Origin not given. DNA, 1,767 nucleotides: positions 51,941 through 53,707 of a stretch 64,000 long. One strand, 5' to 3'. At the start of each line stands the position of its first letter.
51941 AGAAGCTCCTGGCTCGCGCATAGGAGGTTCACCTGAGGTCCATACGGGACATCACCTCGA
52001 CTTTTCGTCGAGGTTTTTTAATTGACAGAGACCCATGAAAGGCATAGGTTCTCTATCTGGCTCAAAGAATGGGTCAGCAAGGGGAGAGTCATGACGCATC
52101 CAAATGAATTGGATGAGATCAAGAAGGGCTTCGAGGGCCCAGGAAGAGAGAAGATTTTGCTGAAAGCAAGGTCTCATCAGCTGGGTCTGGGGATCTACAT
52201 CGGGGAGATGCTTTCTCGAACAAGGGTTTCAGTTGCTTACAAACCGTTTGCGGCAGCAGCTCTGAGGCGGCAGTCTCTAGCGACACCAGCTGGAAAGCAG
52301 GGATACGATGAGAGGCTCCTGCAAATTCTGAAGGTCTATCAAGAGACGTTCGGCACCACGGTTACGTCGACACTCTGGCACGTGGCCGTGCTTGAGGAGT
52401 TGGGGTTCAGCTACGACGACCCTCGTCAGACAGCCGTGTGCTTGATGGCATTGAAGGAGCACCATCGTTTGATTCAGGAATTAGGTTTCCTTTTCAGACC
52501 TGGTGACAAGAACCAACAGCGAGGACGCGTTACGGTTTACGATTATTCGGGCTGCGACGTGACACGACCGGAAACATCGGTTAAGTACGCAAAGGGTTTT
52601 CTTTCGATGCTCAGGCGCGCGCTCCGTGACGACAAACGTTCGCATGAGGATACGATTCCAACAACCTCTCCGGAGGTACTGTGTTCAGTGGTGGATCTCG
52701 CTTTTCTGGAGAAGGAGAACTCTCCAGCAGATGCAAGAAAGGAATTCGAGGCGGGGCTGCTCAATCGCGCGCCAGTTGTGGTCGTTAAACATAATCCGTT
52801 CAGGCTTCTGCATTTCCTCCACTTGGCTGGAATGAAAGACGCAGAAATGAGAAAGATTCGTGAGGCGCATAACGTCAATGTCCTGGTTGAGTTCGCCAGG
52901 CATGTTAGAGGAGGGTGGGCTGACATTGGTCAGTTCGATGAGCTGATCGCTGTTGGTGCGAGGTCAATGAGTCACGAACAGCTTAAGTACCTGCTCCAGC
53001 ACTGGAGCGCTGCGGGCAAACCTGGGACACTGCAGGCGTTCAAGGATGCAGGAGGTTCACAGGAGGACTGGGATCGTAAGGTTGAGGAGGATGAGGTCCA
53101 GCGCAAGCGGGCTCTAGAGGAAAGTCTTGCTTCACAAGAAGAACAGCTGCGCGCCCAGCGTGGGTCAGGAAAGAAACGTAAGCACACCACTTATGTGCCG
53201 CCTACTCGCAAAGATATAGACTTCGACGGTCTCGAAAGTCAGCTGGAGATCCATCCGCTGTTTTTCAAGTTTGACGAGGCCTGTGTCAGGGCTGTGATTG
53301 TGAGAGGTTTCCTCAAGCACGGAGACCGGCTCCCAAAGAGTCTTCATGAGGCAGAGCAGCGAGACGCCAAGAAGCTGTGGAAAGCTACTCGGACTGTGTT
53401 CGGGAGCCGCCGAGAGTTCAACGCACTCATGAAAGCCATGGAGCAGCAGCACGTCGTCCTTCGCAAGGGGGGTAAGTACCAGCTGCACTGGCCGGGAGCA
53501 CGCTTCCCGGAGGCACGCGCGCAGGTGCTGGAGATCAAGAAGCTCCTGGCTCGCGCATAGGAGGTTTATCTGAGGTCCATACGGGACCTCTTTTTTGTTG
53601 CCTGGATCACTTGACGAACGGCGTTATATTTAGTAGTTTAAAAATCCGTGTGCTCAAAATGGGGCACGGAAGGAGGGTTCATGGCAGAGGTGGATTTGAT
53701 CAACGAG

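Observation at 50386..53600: Concerted evolution and mosaicism within the array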

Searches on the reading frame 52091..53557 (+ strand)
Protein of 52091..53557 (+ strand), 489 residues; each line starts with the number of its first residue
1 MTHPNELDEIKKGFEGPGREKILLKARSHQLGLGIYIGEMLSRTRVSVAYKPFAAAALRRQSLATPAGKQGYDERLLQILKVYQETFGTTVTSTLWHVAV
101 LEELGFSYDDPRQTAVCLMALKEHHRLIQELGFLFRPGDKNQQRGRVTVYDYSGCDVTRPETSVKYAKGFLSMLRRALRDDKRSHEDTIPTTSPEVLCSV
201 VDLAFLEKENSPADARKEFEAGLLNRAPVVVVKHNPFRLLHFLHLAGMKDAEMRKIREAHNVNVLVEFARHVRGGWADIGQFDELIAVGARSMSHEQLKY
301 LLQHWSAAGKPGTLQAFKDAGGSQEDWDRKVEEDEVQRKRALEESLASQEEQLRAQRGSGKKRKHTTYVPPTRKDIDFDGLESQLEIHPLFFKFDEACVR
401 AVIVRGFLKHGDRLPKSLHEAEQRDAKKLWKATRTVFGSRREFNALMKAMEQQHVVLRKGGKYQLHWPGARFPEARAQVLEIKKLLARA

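Call 10: search_protein_families(library=pfam, proteins=[window:52091-53557:+], max_evalue=1)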
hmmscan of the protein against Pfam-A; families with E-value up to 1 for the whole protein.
window:52091-53557:+ (489 aa): 0 families

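Call 11: search_protein_families(library=ncbifam, proteins=[window:52091-53557:+], max_evalue=1)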
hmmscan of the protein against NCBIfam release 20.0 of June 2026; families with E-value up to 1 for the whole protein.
window:52091-53557:+ (489 aa): 0 families

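Call 15: find_homologous_proteins(query=window:52091-53557:+)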
Query window:52091-53557:+ (489 aa): 3 proteins with E <= 0.001 among 8000 candidates.
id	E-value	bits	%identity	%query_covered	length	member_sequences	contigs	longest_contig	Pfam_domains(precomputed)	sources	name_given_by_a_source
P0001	0.0e+0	1109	100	100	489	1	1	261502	-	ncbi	-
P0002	4.4e-158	545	55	100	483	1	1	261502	-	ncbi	-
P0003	2.9e-154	533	54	100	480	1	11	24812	-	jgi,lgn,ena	-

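Call 17: find_encoding_contigs(protein=P0003, flank=10000, max_places=6)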
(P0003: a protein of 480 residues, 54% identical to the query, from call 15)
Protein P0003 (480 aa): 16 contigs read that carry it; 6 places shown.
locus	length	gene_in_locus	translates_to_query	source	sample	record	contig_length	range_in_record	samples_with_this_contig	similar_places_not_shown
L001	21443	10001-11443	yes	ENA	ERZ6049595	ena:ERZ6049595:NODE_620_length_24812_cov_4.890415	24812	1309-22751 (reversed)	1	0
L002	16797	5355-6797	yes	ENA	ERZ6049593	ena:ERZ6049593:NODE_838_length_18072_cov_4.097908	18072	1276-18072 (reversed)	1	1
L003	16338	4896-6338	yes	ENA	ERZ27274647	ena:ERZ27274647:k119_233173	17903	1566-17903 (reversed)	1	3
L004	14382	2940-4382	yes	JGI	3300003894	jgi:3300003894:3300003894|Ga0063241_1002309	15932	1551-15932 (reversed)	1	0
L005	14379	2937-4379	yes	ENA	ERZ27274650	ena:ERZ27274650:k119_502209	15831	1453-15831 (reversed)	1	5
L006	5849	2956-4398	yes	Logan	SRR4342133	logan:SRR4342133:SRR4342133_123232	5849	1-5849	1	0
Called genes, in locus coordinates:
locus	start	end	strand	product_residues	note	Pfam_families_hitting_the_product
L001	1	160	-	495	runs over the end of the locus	-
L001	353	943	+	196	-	-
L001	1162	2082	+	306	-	PF00583:Acetyltransf_1, PF13508:Acetyltransf_7 (weak)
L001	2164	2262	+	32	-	-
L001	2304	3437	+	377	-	PF01546:Peptidase_M20, PF07687:M20_dimer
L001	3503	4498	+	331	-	PF00583:Acetyltransf_1 (weak)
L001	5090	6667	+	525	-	-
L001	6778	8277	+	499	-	-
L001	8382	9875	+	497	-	-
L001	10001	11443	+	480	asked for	-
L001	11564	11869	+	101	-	-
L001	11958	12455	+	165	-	PF02525:Flavodoxin_2 (weak), PF03358:FMN_red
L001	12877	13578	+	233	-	PF24827:AstE_AspA_cat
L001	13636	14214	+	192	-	PF00583:Acetyltransf_1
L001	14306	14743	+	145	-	PF02580:Tyr_Deacylase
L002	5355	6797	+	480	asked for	-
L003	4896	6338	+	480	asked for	-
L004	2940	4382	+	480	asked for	-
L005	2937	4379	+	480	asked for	-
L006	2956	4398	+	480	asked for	-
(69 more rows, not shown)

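Call 21: list_cluster_members(proteins=[P0001, P0003])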
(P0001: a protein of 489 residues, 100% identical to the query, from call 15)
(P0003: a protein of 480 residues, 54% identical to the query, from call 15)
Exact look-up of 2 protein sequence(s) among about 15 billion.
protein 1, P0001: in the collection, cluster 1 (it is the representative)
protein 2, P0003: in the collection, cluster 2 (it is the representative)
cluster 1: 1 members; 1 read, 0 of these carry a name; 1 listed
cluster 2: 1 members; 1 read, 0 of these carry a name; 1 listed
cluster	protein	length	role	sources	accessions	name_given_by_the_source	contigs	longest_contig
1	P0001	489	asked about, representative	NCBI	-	-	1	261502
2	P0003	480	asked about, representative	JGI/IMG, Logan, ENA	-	-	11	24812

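Call 23: search_protein_representatives(alignment_id=A1)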
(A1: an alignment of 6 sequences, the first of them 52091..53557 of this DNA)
Query: 6 sequences, 495 profile positions. Proteins with E-value up to 0.001 (for the whole library): 43; up to 1e-10: 35; up to 1e-30: 23. The best 43 are listed.
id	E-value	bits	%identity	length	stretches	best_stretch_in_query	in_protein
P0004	6.0e-206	701.7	-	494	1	1-495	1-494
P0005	1.3e-187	641.3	-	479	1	1-492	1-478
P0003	2.9e-185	633.5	-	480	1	1-491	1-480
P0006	3.1e-159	547.6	-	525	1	2-495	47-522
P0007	3.4e-107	376.0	-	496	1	7-495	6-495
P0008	8.2e-75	269.2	-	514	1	3-492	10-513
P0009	1.3e-74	268.5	-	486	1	13-491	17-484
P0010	1.9e-72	261.4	-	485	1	11-491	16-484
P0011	1.1e-60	222.6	-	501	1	30-486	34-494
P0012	8.6e-60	219.6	-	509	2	302-491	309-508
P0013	7.6e-59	216.5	-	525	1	22-492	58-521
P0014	1.6e-58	215.4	-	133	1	363-495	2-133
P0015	2.1e-55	205.2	-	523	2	230-492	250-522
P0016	2.9e-55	204.7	-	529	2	215-491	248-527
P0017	1.0e-51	193.0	-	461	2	241-491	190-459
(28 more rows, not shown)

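Call 25: find_related_loci(query=A2, collection=genome_contigs, flank=10000)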
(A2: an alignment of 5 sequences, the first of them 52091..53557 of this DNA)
Query A2 (489 aa) in genome_contigs; peptide patterns used: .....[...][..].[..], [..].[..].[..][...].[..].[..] (x = any residue, [..] = any of these).
76 stretches matched a pattern, but none encodes a relative of the query by tblastn (E <= 1e-3).

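Call 37: predict_structure(alignment_id=A3)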
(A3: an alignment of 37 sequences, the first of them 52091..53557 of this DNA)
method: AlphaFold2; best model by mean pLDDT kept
length: 489 residues; sequences in the alignment: 37
mean_pLDDT: 86.3   pTM: 0.66
mean pLDDT of the five models: 86.3, 86.2, 83.9, 82.8, 82.7
residues with pLDDT >= 90: 316; 70-90: 85; 50-70: 67; < 50: 21
segments of 3 or more residues with pLDDT < 50: 145-147, 150-155, 224-232
pLDDT, mean of each block of 10 residues (from residue 1): 72 70 80 92 94 97 86 93 91 95 95 96 86 62 50 56 87 86 65 93 74 60 47 75 96 96 94 95 95 94 96 97 97 97 95 73 59 84 96 97 96 91 96 97 98 97 96 97 94
secondary structure, 60 per line:
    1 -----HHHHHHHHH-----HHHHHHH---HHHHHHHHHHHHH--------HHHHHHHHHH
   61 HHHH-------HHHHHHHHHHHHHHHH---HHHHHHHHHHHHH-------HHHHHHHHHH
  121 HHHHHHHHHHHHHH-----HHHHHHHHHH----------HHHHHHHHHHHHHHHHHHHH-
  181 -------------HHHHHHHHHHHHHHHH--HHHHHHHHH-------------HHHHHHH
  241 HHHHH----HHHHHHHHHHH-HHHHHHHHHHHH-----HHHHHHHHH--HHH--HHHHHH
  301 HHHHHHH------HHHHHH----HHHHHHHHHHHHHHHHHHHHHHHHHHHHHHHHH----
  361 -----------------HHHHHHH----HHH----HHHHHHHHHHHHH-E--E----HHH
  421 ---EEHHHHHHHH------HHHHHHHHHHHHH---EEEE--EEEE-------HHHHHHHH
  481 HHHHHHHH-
elements in order: H6-14 H20-26 H30-42 H51-64 H72-87 H91-103 H111-134 H140-149 H160-179 H194-209 H212-220 H234-245 H250-260 H262-273 H279-287 H295-307 H314-319 H324-356 H378-384 H396-408 H426-433 H440-452 E456-459 E462-465 H473-488

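Call 38: find_related_loci(query=A2, collection=metagenome_contigs, flank=10000)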
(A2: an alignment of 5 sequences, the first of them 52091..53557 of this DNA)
Query A2 (489 aa) in metagenome_contigs; peptide patterns used: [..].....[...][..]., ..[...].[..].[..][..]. (x = any residue, [..] = any of these).
600 stretches matched a pattern, but none encodes a relative of the query by tblastn (E <= 1e-3).

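Call 41: find_homologous_proteins(query=A3, max_evalue=0.00001)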
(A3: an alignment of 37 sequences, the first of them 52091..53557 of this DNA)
Query A3 (37 sequences) (489 aa, profile of the alignment): 3 proteins with E <= 0.00001 among 8000 candidates.
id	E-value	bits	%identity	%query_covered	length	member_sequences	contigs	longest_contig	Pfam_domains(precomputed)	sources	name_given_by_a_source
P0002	4.6e-130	453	55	100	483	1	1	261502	-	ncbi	-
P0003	2.0e-125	438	54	100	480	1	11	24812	-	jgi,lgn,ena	-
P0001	2.0e-124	434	100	100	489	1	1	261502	-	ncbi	-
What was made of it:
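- Tried and rejected: The word-index search with the 37-sequence profile added nothing (call 41).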

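Call 42: fold_search(model_id=the predicted structure, library=pdb)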
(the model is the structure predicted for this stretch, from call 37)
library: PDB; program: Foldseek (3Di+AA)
matches with E <= 10: 353; with E <= 0.001: 0
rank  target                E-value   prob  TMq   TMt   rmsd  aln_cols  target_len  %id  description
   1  8if8_B                5.2e-01  0.09  0.11  0.10  24.1       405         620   12  Arabinosyltransferase AftA (released 2023-05-31)
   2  7trb_A                9.2e-01  0.14  0.11  0.20  15.9       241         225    8  CRYSTAL STRUCTURE OF FARNESOID X-ACTIVATED RECEPTOR COMPLEXED WITH COMPOUND-32 AKA (1S,3S)-N-({4-[5-(2-FLUOROPR OPAN-2 (released 2022-06-29)
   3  2q59_A                1.3e+00  0.11  0.10  0.16  16.8       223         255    7  Crystal Structure of PPARgamma LBD bound to full agonist MRL20 (released 2007-10-23)
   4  3t03_A                1.5e+00  0.12  0.11  0.17  15.7       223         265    8  Crystal structure of PPAR gamma ligand binding domain in complex with a novel partial agonist GQ-16 (released 2012-05-23)
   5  6d3e_A                1.5e+00  0.10  0.11  0.17  16.7       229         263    8  PPARg LBD in Complex with SR1988 (released 2019-02-27)
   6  6hpn                  1.8e+00  0.11  0.12  0.23  17.0       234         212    9  Crystal structure of Borrelia spielmanii WP_012665240 (BSA64) - an orthologous protein to B. burgdorferi BBA64 (released 2019-10-09)
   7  2v0o_A                1.8e+00  0.03  0.07  0.11  37.1       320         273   11  FCHO2 F-BAR domain (released 2007-06-26)
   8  3j80_T                1.8e+00  0.20  0.09  0.28  12.7       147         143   18  CryoEM structure of 40S-eIF1-eIF1A preinitiation complex (released 2014-11-05)
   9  8znn                  2.0e+00  0.06  0.08  0.13  17.8       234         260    9  X-ray structure of human PPAR delta ligand binding domain in complex with a synthetic agonist 16a (released 2025-12-24)
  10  5nti_A                2.0e+00  0.05  0.09  0.14  21.2       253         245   12  Structural states of RORgt: X-ray elucidation of molecular mechanisms and binding interactions for natural and synthet (released 2017-06-21)
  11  8ugc_A                2.2e+00  0.09  0.17  0.19  19.8       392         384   15  FD15: Flat repeat helix-turn-helix-turn protein (released 2023-12-27)
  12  3kmg_A                2.3e+00  0.09  0.12  0.18  16.3       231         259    8  The X-ray Crystal Structure of PPAR-gamma in Complex with an Indole Derivative Modulator, GSK538, and an SRC-1 Peptide (released 2010-01-12)
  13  7cxi_A                2.3e+00  0.07  0.10  0.16  15.6       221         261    7  The ligand-free structure of human PPARgamma LBD F287Y mutant in the presence of the SRC-1 coactivator peptide (released 2021-09-01)
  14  4ymq                  2.4e+00  0.04  0.09  0.14  21.4       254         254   12  X-ray co-structure of nuclear receptor ROR-GAMMAT + SRC2 peptide with a benzothiadiazole dioxide inverse agonist (released 2015-04-22)
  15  9k82_A                2.5e+00  0.08  0.12  0.21  14.3       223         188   15  Cryo-EM structure of designed zinc-induced filament Fiber-n5-Zn1-HEHE-917 (released 2025-10-29)
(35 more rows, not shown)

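Call 44: find_encoding_contigs(protein=P0008, flank=10000, max_places=3)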
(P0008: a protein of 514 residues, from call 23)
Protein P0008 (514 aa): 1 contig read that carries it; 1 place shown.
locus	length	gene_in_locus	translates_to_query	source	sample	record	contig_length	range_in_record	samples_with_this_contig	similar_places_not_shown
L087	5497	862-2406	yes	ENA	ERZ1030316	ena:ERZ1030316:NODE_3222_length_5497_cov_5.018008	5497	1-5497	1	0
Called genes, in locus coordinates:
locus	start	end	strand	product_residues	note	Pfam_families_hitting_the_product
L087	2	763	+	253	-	?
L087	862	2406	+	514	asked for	-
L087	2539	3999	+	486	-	-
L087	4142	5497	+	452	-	?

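Call 45: find_encoding_contigs(protein=P0007, flank=10000, max_places=3)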
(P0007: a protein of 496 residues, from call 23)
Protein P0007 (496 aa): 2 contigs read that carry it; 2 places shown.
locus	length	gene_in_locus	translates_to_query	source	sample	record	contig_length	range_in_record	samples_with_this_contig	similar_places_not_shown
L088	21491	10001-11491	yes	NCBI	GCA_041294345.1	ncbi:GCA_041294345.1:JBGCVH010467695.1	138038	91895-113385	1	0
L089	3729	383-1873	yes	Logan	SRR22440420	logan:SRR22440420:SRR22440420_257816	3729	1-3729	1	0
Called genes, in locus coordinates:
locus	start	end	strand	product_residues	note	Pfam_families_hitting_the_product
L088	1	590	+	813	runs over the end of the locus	PF00133:tRNA-synt_1, PF09334:tRNA-synt_1g, PF13603:tRNA-synt_1_2, PF00133:tRNA-synt_1, PF08264:Anticodon_1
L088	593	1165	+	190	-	PF00293:NUDIX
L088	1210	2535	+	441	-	PF03721:UDPG_MGDP_dh_N, PF00984:UDPG_MGDP_dh, PF03720:UDPG_MGDP_dh_C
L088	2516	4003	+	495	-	PF13567:DUF4131, PF03772:Competence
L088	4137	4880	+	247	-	PF00753:Lactamase_B, PF12706:Lactamase_B_2 (weak)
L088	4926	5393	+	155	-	PF00334:NDK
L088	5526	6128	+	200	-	-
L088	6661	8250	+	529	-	-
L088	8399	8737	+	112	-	-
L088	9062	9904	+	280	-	-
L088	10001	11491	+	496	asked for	-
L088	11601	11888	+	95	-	-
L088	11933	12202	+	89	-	PF01371:Trp_repressor, PF13384:HTH_23 (weak)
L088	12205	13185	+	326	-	PF01161:PBP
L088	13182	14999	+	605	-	-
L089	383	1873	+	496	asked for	-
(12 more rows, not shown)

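Call 46: find_encoding_contigs(protein=P0013, flank=10000, max_places=3)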
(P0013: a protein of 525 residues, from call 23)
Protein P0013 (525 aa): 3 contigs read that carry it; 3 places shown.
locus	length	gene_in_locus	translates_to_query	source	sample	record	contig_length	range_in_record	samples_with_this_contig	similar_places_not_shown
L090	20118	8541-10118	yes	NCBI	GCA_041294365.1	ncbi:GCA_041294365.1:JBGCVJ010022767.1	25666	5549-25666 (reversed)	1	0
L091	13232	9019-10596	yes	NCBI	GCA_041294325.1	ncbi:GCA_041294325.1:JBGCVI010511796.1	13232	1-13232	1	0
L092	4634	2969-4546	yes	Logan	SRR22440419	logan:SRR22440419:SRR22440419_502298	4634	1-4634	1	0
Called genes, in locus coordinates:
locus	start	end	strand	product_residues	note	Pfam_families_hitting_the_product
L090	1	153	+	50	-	?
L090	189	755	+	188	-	PF00293:NUDIX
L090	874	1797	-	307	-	-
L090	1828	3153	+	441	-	PF03446:NAD_binding_2 (faint), PF03721:UDPG_MGDP_dh_N, PF00984:UDPG_MGDP_dh, PF03720:UDPG_MGDP_dh_C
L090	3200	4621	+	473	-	PF13567:DUF4131, PF03772:Competence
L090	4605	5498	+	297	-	PF00753:Lactamase_B, PF12706:Lactamase_B_2 (weak)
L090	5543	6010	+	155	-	PF00334:NDK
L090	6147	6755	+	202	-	-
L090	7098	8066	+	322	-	PF00583:Acetyltransf_1 (weak)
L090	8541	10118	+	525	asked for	-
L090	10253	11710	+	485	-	-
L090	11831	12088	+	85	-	-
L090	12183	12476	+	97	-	PF01371:Trp_repressor, PF13384:HTH_23 (weak)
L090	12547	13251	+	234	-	PF24827:AstE_AspA_cat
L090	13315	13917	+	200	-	PF00583:Acetyltransf_1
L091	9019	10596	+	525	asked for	-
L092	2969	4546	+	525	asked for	-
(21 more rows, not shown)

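Call 47: find_encoding_contigs(protein=P0015, flank=10000, max_places=3)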
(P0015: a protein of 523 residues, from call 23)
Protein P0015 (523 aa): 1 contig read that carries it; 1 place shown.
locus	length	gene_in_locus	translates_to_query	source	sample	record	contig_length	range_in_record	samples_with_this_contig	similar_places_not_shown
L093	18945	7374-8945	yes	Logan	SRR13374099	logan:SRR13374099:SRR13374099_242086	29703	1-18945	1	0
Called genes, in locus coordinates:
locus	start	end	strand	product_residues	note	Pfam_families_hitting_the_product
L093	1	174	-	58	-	?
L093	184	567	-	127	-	PF00177:Ribosomal_S7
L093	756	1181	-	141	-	PF00164:Ribosom_S12_S23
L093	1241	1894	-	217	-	PF02163:Peptidase_M50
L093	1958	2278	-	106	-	-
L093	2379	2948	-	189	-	-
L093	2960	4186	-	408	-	PF00275:EPSP_synthase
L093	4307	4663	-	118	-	-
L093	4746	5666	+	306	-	-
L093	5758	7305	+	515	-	-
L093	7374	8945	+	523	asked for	-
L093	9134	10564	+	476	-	-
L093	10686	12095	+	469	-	-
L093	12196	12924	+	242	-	-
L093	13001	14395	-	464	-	PF00999:Na_H_Exchanger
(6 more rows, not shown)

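Call 49: search_protein_families(library=padloc, proteins=[window:52091-53557:+], max_evalue=1)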
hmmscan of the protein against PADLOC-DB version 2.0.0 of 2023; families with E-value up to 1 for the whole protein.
window:52091-53557:+ (489 aa): 0 families

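Call 50: search_protein_families(library=phrogs, proteins=[window:52091-53557:+], max_evalue=1)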
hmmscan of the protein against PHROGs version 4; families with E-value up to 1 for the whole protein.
window:52091-53557:+ (489 aa): 1 family
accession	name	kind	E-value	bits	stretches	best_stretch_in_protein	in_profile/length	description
phrog_36996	-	unknown function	0.12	13.9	1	325-361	35-71/133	-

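Call 52: search_solved_structures(query=A3, max_evalue=10)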
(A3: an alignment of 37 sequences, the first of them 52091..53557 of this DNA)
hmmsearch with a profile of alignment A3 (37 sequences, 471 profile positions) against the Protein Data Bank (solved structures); distinct sequences matched with E-value up to 10: 3.
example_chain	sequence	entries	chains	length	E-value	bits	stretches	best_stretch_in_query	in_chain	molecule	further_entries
8cwy_A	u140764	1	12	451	0.16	14.2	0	209-260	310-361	T32-15-1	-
8cws_A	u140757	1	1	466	0.17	14.1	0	209-260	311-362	F4132-2 Chain A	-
7c0j_A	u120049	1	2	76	0.46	12.7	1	411-441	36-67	Histone H5,Double-stranded RNA-specific adenosine deaminase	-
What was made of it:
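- Tried and rejected: A PDB sequence search with the family profile found nothing (call 52).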
